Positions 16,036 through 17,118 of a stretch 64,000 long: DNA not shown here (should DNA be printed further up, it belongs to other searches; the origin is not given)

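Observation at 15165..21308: Translationally coupled six-gene nucleotide/nucleoside/RNA-end enzyme operon of unknown function, next to an IS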

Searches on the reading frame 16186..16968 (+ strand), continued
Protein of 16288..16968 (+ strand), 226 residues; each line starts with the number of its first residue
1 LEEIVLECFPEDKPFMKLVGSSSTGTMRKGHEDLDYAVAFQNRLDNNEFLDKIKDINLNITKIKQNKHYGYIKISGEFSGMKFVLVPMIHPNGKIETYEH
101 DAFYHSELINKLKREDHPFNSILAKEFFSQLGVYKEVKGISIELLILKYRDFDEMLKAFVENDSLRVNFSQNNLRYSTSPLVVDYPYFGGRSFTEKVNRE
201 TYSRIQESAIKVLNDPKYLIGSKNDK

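Call 50: search_protein_families(library=pfam, proteins=[P0087, P0092, P0094, P0096, P0100, P0101, P0105, P0079], max_evalue=0.001)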
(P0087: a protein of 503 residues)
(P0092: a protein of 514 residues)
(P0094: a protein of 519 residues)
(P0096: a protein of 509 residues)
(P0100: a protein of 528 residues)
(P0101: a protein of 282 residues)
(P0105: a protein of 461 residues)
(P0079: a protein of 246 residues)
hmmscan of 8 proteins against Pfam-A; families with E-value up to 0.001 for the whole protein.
P0087 (503 aa): 7 families
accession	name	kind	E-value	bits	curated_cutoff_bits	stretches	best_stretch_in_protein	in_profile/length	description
PF13649.12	Methyltransf_25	-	9.4e-13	49.1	27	1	303-398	1-97/97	Methyltransferase domain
PF13847.12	Methyltransf_31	-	3.8e-12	46.5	27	1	300-403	4-110/145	Methyltransferase domain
PF13489.12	Methyltransf_23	-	1.2e-11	45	27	1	288-409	7-123/164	Methyltransferase domain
PF08242.18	Methyltransf_12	-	9e-11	42.8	30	1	304-400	1-98/98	Methyltransferase domain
PF08241.18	Methyltransf_11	-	3.5e-10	40.8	21.2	1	304-402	1-95/95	Methyltransferase domain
PF08003.17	Methyltransf_9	-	0.00034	20.1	23.8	1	299-402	115-217/315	Protein of unknown function (DUF1698)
PF03291.22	mRNA_G-N7_MeTrfase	-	0.00037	20.1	26.6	1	291-344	53-105/315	mRNA (guanine-N(7))-methyltransferase domain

P0092 (514 aa): 10 families
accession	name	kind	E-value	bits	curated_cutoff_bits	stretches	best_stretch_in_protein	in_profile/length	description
PF13847.12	Methyltransf_31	-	4.8e-21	75.4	27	1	306-425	6-125/145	Methyltransferase domain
PF13649.12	Methyltransf_25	-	2.7e-18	66.9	27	1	307-404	1-97/97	Methyltransferase domain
PF08241.18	Methyltransf_11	-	4e-18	66.3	21.2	1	308-408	1-95/95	Methyltransferase domain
PF09249.16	tRNA_NucTransf2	-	7e-11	42.8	27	1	153-252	1-108/113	tRNA nucleotidyltransferase, second domain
PF08242.18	Methyltransf_12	-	7.5e-10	39.9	30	1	308-406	1-98/98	Methyltransferase domain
PF13489.12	Methyltransf_23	-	6.8e-09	36.1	27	1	289-448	6-153/164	Methyltransferase domain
PF01209.24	Ubie_methyltran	-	9.3e-08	32.1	20.1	1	296-410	40-153/233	ubiE/COQ5 methyltransferase family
PF05175.20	MTS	-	2.9e-07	30.7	23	1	301-422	29-153/170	Methyltransferase small domain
PF03848.20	TehB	-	4.4e-06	26.7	20.4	1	293-405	20-129/193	Tellurite resistance protein TehB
PF08003.17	Methyltransf_9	-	0.00027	20.4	23.8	1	295-418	107-227/315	Protein of unknown function (DUF1698)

P0094 (519 aa): 7 families
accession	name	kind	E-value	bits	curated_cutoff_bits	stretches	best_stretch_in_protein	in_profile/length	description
PF13847.12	Methyltransf_31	-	3.3e-18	66.2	27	1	307-417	2-113/145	Methyltransferase domain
PF08241.18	Methyltransf_11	-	2.8e-17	63.6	21.2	1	313-413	1-95/95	Methyltransferase domain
PF13649.12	Methyltransf_25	-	1.9e-16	61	27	1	312-409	1-97/97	Methyltransferase domain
PF01209.24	Ubie_methyltran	-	2e-12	47.4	20.1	1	303-416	42-154/233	ubiE/COQ5 methyltransferase family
PF08242.18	Methyltransf_12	-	8.6e-07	30.1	30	1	313-411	1-98/98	Methyltransferase domain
PF05175.20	MTS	-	0.00063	19.9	23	0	298-397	21-115/170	Methyltransferase small domain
PF05148.21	Methyltransf_8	-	0.00075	19.9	27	0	301-416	65-159/219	Hypothetical methyltransferase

P0096 (509 aa): 8 families
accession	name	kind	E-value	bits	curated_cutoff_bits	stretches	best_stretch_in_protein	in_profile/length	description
PF13847.12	Methyltransf_31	-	7.6e-18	65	27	1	299-403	4-109/145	Methyltransferase domain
PF13649.12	Methyltransf_25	-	2.8e-17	63.6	27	1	302-399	1-97/97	Methyltransferase domain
PF08241.18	Methyltransf_11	-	6.5e-17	62.4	21.2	1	303-403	1-95/95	Methyltransferase domain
PF01209.24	Ubie_methyltran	-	2.9e-11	43.6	20.1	1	287-408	36-156/233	ubiE/COQ5 methyltransferase family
PF09249.16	tRNA_NucTransf2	-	9.8e-08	32.7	27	1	150-248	2-109/113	tRNA nucleotidyltransferase, second domain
PF08242.18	Methyltransf_12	-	2.6e-07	31.7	30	1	303-401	1-98/98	Methyltransferase domain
PF13489.12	Methyltransf_23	-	4.3e-05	23.8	27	1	293-443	12-153/164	Methyltransferase domain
PF05175.20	MTS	-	0.00011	22.3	23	1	290-411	23-146/170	Methyltransferase small domain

P0100 (528 aa): 8 families
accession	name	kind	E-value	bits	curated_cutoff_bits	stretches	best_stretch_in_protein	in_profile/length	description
PF13847.12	Methyltransf_31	-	6.5e-16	58.8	27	1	315-421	6-112/145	Methyltransferase domain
PF13649.12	Methyltransf_25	-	3.2e-12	47.4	27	1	317-414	2-97/97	Methyltransferase domain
PF08241.18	Methyltransf_11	-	1.4e-11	45.3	21.2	1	317-418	1-95/95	Methyltransferase domain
PF08242.18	Methyltransf_12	-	8.7e-09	36.5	30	1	317-416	1-98/98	Methyltransferase domain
PF05175.20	MTS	-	3.2e-07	30.6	23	1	303-426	22-146/170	Methyltransferase small domain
PF13489.12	Methyltransf_23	-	4.5e-07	30.2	27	1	308-420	16-118/164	Methyltransferase domain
PF01209.24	Ubie_methyltran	-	1.9e-05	24.6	20.1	1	302-420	37-153/233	ubiE/COQ5 methyltransferase family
PF06325.19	PrmA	-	2.1e-05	24.6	22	1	313-425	162-265/296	Ribosomal protein L11 methyltransferase (PrmA)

P0101 (282 aa): 2 families
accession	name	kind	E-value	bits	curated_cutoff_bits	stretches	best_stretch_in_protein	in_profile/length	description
PF09249.16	tRNA_NucTransf2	-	0.00026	21.7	27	1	152-251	2-109/113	tRNA nucleotidyltransferase, second domain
PF22600.2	MTPAP-like_central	-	0.00035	21.1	27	0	8-77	6-69/139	Poly(A) RNA polymerase, mitochondrial-like, central palm domain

P0105 (461 aa): 4 families
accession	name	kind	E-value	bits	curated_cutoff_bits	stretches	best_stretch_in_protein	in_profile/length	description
PF09249.16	tRNA_NucTransf2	-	6.4e-38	129.9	27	1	166-275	2-113/113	tRNA nucleotidyltransferase, second domain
PF21133.2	CAA_C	-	2.9e-20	72.8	22.2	1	306-415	14-122/144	CCA-adding enzyme, C-terminal domain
PF01909.29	NTP_transf_2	-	2.8e-05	24.9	21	1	43-151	3-93/93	Nucleotidyltransferase domain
PF22600.2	MTPAP-like_central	-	0.00035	21.1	27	0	21-93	6-77/139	Poly(A) RNA polymerase, mitochondrial-like, central palm domain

P0079 (246 aa): 0 families

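Call 51: fold_search(model_id=the predicted structure, library=pdb)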
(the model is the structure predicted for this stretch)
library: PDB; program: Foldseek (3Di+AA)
matches with E <= 10: 1015; with E <= 0.001: 204
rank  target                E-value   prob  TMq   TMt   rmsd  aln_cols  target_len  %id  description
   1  4x4u_A                1.8e-11  1.00  0.75  0.47   4.3       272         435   16  Crystal structure of the A.fulgidus CCA-adding enzyme in complex with a human MenBeta minihelix ending in CCACC (released 2015-02-11)
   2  1ueu                  6.4e-11  1.00  0.73  0.46   4.6       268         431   17  Divergent evolutions of trinucleotide polymerization revealed by an archaeal CCA-adding enzyme structure (released 2003-12-02)
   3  3ovb_A                9.0e-11  1.00  0.72  0.45   4.4       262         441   17  How the CCA-adding Enzyme Selects Adenine over Cytosine in Position 76 of tRNA (released 2010-12-01)
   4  1r89                  1.2e-10  1.00  0.73  0.46   4.6       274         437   18  Crystal Structures of an Archaeal Class I CCA-Adding Enzyme and Its Nucleotide Complexes (released 2003-12-16)
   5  1uet                  1.3e-10  1.00  0.73  0.46   4.4       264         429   16  Divergent evolutions of trinucleotide polymerization revealed by an archaeal CCA-adding enzyme structure (released 2003-12-02)
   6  2dvi_A                1.7e-10  1.00  0.72  0.46   4.7       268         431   18  Complex structure of CCA-adding enzyme, mini-DCC and CTP (released 2006-11-14)
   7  3ovs_A                2.2e-10  1.00  0.73  0.45   4.3       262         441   17  How the CCA-adding Enzyme Selects Adenine over Cytosine in Position 76 of tRNA (released 2010-12-01)
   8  4x4o_C                3.4e-10  1.00  0.74  0.46   4.1       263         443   17  Crystal structure of the A.fulgidus CCA-adding enzyme in complex with a G70A arginyl-tRNA minihelix and CTP (released 2015-02-11)
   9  2zh7_A                5.1e-10  1.00  0.76  0.47   3.9       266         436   17  Complex structure of AFCCA with tRNAminiDG (released 2008-08-05)
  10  3ova_A                6.7e-10  1.00  0.71  0.45   4.6       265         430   17  How the CCA-adding Enzyme Selects Adenine over Cytosine in Position 76 of tRNA (released 2010-12-01)
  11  4atb_D                6.7e-10  1.00  0.67  0.58   6.1       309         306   12  Crystal structure of the NF90-NF45 dimerisation domain complex with CTP (released 2012-08-01)
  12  3ouy_A                9.3e-10  1.00  0.73  0.46   4.0       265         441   17  How the CCA-adding Enzyme Selects Adenine Over Cytosine at Position 76 of tRNA (released 2010-12-01)
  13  4x4p_G                1.5e-09  1.00  0.74  0.47   3.8       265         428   17  Crystal structure of the A.fulgidus CCA-adding enzyme in complex with a G70A arginyl-tRNA minihelix ending in CCAC (released 2015-02-11)
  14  4atb_B                2.5e-09  1.00  0.63  0.53   6.4       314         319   11  Crystal structure of the NF90-NF45 dimerisation domain complex with CTP (released 2012-08-01)
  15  4x4p_C                2.8e-09  1.00  0.75  0.47   3.7       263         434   17  Crystal structure of the A.fulgidus CCA-adding enzyme in complex with a G70A arginyl-tRNA minihelix ending in CCAC (released 2015-02-11)
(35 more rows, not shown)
